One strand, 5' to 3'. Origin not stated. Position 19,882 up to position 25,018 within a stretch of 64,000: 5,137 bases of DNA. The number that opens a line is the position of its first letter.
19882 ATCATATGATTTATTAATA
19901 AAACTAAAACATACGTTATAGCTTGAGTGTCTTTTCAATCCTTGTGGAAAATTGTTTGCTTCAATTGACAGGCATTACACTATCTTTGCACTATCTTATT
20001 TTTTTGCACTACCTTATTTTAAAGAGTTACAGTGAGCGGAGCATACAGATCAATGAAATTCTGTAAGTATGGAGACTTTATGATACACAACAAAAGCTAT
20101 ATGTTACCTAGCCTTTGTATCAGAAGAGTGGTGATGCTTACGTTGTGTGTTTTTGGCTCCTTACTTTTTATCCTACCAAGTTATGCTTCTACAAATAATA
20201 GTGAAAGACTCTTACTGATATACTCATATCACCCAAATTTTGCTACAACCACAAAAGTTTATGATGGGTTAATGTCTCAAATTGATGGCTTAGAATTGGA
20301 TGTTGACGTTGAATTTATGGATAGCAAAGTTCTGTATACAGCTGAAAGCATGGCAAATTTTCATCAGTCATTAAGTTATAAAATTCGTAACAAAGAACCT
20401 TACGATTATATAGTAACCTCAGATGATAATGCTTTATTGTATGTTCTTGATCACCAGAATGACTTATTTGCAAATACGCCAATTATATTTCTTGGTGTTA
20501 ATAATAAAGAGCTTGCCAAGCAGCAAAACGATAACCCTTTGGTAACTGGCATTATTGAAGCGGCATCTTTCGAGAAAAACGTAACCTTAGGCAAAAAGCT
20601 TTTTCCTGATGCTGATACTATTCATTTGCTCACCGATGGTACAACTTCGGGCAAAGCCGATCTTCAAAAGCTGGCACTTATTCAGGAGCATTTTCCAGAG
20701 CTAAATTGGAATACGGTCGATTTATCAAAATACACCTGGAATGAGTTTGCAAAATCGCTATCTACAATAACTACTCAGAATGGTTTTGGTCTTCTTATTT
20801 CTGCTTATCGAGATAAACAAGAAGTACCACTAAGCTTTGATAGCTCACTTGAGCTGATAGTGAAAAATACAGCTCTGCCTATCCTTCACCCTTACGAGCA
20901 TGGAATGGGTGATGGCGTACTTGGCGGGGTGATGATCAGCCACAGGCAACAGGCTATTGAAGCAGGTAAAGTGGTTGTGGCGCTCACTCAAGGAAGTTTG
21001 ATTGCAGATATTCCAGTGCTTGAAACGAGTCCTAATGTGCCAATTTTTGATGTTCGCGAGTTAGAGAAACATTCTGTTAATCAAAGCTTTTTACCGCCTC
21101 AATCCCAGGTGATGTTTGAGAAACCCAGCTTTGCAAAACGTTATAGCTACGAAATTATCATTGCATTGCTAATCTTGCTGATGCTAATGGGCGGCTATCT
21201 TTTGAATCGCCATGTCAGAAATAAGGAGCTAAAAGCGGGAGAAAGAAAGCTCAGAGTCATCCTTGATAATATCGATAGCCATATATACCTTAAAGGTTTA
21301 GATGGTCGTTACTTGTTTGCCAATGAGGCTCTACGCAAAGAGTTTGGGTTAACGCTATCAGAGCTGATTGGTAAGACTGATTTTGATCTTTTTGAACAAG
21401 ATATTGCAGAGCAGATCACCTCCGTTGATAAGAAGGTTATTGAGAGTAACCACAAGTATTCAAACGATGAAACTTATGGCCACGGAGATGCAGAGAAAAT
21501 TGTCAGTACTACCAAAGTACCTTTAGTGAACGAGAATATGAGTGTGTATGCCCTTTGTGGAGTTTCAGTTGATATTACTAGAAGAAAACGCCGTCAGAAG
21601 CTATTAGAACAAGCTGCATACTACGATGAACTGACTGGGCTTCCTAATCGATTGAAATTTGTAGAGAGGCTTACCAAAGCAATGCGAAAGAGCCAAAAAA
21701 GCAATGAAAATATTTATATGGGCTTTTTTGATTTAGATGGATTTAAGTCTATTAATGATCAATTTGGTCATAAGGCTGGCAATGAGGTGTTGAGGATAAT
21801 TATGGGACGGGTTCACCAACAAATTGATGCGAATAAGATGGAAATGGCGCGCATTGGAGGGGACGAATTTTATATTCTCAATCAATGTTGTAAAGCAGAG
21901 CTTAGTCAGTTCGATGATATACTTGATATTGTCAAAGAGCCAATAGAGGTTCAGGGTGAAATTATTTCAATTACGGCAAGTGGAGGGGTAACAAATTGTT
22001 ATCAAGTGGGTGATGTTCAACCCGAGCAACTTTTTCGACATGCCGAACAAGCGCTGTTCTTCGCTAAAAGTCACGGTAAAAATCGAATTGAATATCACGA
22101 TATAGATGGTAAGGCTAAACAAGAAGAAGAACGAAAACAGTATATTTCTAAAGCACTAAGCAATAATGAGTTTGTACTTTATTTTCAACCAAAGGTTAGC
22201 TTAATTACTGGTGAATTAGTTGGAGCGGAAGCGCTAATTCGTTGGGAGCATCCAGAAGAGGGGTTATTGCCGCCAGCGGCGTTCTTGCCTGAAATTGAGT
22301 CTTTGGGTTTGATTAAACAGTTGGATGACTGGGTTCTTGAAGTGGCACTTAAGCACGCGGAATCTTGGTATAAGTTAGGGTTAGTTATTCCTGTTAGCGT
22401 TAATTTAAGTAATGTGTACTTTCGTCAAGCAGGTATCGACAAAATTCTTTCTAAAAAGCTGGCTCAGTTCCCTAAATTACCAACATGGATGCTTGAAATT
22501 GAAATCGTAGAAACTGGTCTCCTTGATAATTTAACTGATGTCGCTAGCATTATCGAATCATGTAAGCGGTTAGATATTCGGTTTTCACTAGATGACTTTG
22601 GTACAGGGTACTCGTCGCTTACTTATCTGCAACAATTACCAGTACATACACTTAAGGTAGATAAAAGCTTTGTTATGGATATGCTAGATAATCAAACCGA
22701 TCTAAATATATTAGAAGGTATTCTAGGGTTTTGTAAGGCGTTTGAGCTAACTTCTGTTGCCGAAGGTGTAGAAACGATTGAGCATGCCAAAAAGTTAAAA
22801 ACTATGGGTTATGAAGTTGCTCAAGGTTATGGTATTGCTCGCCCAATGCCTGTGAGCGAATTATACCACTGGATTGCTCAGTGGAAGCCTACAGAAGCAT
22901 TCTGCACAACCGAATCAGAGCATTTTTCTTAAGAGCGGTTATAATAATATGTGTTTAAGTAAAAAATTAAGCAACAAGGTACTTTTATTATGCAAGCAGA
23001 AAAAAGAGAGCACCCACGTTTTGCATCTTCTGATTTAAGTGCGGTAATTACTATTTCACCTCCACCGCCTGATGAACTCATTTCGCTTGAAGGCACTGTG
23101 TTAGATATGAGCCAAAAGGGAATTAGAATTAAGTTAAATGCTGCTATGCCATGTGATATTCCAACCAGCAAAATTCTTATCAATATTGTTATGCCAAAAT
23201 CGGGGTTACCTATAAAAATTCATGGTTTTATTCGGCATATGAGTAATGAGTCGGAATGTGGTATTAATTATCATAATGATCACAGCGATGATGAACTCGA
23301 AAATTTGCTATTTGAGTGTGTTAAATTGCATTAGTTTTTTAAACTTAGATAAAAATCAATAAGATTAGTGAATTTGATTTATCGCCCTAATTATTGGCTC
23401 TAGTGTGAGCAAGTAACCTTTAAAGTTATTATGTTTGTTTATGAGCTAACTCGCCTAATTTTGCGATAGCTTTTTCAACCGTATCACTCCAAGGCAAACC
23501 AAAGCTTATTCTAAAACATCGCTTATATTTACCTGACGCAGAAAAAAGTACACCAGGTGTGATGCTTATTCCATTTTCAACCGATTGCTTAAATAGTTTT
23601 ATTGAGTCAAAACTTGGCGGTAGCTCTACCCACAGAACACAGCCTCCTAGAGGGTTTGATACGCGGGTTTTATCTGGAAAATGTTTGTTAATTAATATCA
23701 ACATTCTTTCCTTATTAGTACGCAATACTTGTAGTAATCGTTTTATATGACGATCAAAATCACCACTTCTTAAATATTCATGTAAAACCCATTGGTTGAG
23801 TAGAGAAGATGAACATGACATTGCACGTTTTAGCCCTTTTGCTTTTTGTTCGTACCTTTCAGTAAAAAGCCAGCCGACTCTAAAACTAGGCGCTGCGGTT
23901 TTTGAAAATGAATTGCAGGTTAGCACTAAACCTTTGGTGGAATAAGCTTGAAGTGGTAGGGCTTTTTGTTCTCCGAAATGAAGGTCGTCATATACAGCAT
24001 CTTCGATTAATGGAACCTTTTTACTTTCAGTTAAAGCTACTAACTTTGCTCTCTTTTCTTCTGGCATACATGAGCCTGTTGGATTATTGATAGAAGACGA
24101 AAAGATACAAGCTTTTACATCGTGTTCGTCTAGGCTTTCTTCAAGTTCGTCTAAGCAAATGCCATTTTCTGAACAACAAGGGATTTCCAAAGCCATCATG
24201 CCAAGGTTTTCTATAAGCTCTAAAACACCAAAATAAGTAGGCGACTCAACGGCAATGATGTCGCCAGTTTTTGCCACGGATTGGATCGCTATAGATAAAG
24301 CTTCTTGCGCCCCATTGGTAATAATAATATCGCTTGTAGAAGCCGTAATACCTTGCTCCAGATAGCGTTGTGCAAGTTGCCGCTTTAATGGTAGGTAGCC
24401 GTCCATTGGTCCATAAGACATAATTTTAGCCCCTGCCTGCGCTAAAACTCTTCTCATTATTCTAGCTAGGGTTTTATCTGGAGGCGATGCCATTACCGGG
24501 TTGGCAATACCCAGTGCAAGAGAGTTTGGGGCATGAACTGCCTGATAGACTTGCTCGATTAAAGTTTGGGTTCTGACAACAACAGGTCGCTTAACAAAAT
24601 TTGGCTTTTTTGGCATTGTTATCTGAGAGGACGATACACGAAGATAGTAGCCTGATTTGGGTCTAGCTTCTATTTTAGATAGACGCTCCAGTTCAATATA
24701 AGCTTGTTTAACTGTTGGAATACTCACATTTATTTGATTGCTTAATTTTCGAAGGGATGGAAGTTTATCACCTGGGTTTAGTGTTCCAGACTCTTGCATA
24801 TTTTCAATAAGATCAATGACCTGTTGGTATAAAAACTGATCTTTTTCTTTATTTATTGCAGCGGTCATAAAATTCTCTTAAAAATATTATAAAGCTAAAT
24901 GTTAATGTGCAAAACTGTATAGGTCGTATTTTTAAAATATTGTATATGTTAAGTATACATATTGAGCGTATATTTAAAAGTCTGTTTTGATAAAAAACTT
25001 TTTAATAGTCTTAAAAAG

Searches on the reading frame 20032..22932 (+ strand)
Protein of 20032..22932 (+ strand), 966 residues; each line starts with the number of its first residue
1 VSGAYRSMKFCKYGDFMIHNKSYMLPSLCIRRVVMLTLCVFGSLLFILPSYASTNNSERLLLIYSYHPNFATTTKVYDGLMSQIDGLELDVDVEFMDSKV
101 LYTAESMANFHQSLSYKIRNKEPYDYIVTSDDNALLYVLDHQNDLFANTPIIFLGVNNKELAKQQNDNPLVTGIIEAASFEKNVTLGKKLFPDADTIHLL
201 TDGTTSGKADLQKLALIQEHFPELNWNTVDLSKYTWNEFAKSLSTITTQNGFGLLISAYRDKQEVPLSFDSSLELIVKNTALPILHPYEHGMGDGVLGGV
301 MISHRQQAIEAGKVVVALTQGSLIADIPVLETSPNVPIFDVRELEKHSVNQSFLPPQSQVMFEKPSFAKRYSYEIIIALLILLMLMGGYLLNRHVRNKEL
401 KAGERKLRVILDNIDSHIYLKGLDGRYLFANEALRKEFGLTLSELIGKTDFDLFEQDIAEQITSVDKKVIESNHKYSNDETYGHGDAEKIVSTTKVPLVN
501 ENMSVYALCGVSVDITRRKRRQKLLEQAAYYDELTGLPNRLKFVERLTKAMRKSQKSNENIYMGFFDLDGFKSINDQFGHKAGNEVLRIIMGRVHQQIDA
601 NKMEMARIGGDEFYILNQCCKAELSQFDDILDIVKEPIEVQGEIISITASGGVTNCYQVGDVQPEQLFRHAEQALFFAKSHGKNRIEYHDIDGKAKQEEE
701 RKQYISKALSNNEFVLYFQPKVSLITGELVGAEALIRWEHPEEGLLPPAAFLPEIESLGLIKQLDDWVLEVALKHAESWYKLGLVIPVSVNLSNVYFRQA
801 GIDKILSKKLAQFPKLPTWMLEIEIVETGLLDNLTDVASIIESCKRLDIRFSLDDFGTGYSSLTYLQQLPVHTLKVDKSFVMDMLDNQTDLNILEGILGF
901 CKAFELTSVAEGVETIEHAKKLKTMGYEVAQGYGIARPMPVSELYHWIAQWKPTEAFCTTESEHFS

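Call 21: search_protein_families(library=pfam, proteins=[window:20032-22932:+], max_evalue=0.001)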
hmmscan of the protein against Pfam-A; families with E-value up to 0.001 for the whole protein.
window:20032-22932:+ (966 aa): 6 families
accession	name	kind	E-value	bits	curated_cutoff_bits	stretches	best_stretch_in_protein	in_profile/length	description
PF00563.25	EAL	-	4.2e-62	210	31.3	1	705-938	4-236/236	EAL domain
PF00990.26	GGDEF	-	2e-31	109.4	23.8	1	529-685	1-161/161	Diguanylate cyclase, GGDEF domain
PF08448.16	PAS_4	-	3e-15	56.9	23.1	1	411-520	1-110/110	PAS fold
PF04392.18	ABC_sub_bind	-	2.1e-06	27.7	25.9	1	147-333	80-263/293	ABC transporter substrate binding protein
PF13426.13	PAS_9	-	6.7e-05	23.5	27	1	420-516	6-102/103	PAS domain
PF00989.32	PAS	-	0.00072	20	22.6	0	406-462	2-62/113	PAS fold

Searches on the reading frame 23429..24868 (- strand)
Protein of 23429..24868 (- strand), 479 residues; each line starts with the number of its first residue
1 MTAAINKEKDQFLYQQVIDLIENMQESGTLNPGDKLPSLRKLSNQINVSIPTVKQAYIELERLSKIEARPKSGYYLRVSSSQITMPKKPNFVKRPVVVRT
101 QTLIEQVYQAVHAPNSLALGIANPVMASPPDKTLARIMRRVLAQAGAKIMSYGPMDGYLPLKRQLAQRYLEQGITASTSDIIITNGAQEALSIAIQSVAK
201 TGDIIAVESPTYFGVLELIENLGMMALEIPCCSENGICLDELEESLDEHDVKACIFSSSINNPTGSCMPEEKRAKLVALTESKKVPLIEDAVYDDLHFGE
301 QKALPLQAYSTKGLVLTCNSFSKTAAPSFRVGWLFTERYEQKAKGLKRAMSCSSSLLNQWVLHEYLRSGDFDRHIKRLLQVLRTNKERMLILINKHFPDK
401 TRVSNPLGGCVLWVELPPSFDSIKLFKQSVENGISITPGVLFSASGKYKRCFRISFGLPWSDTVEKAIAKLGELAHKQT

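Call 21: search_protein_families(library=pfam, proteins=[window:23429-24868:-], max_evalue=0.001)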
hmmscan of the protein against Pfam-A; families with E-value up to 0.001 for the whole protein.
window:23429-24868:- (479 aa): 2 families
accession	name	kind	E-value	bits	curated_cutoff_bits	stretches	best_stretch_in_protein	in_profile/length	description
PF00155.27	Aminotran_1_2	-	5.8e-35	121.6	19.7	1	133-469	18-359/361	Aminotransferase class I and II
PF00392.27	GntR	-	1.3e-14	54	27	1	13-75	1-63/64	Bacterial regulatory proteins, gntR family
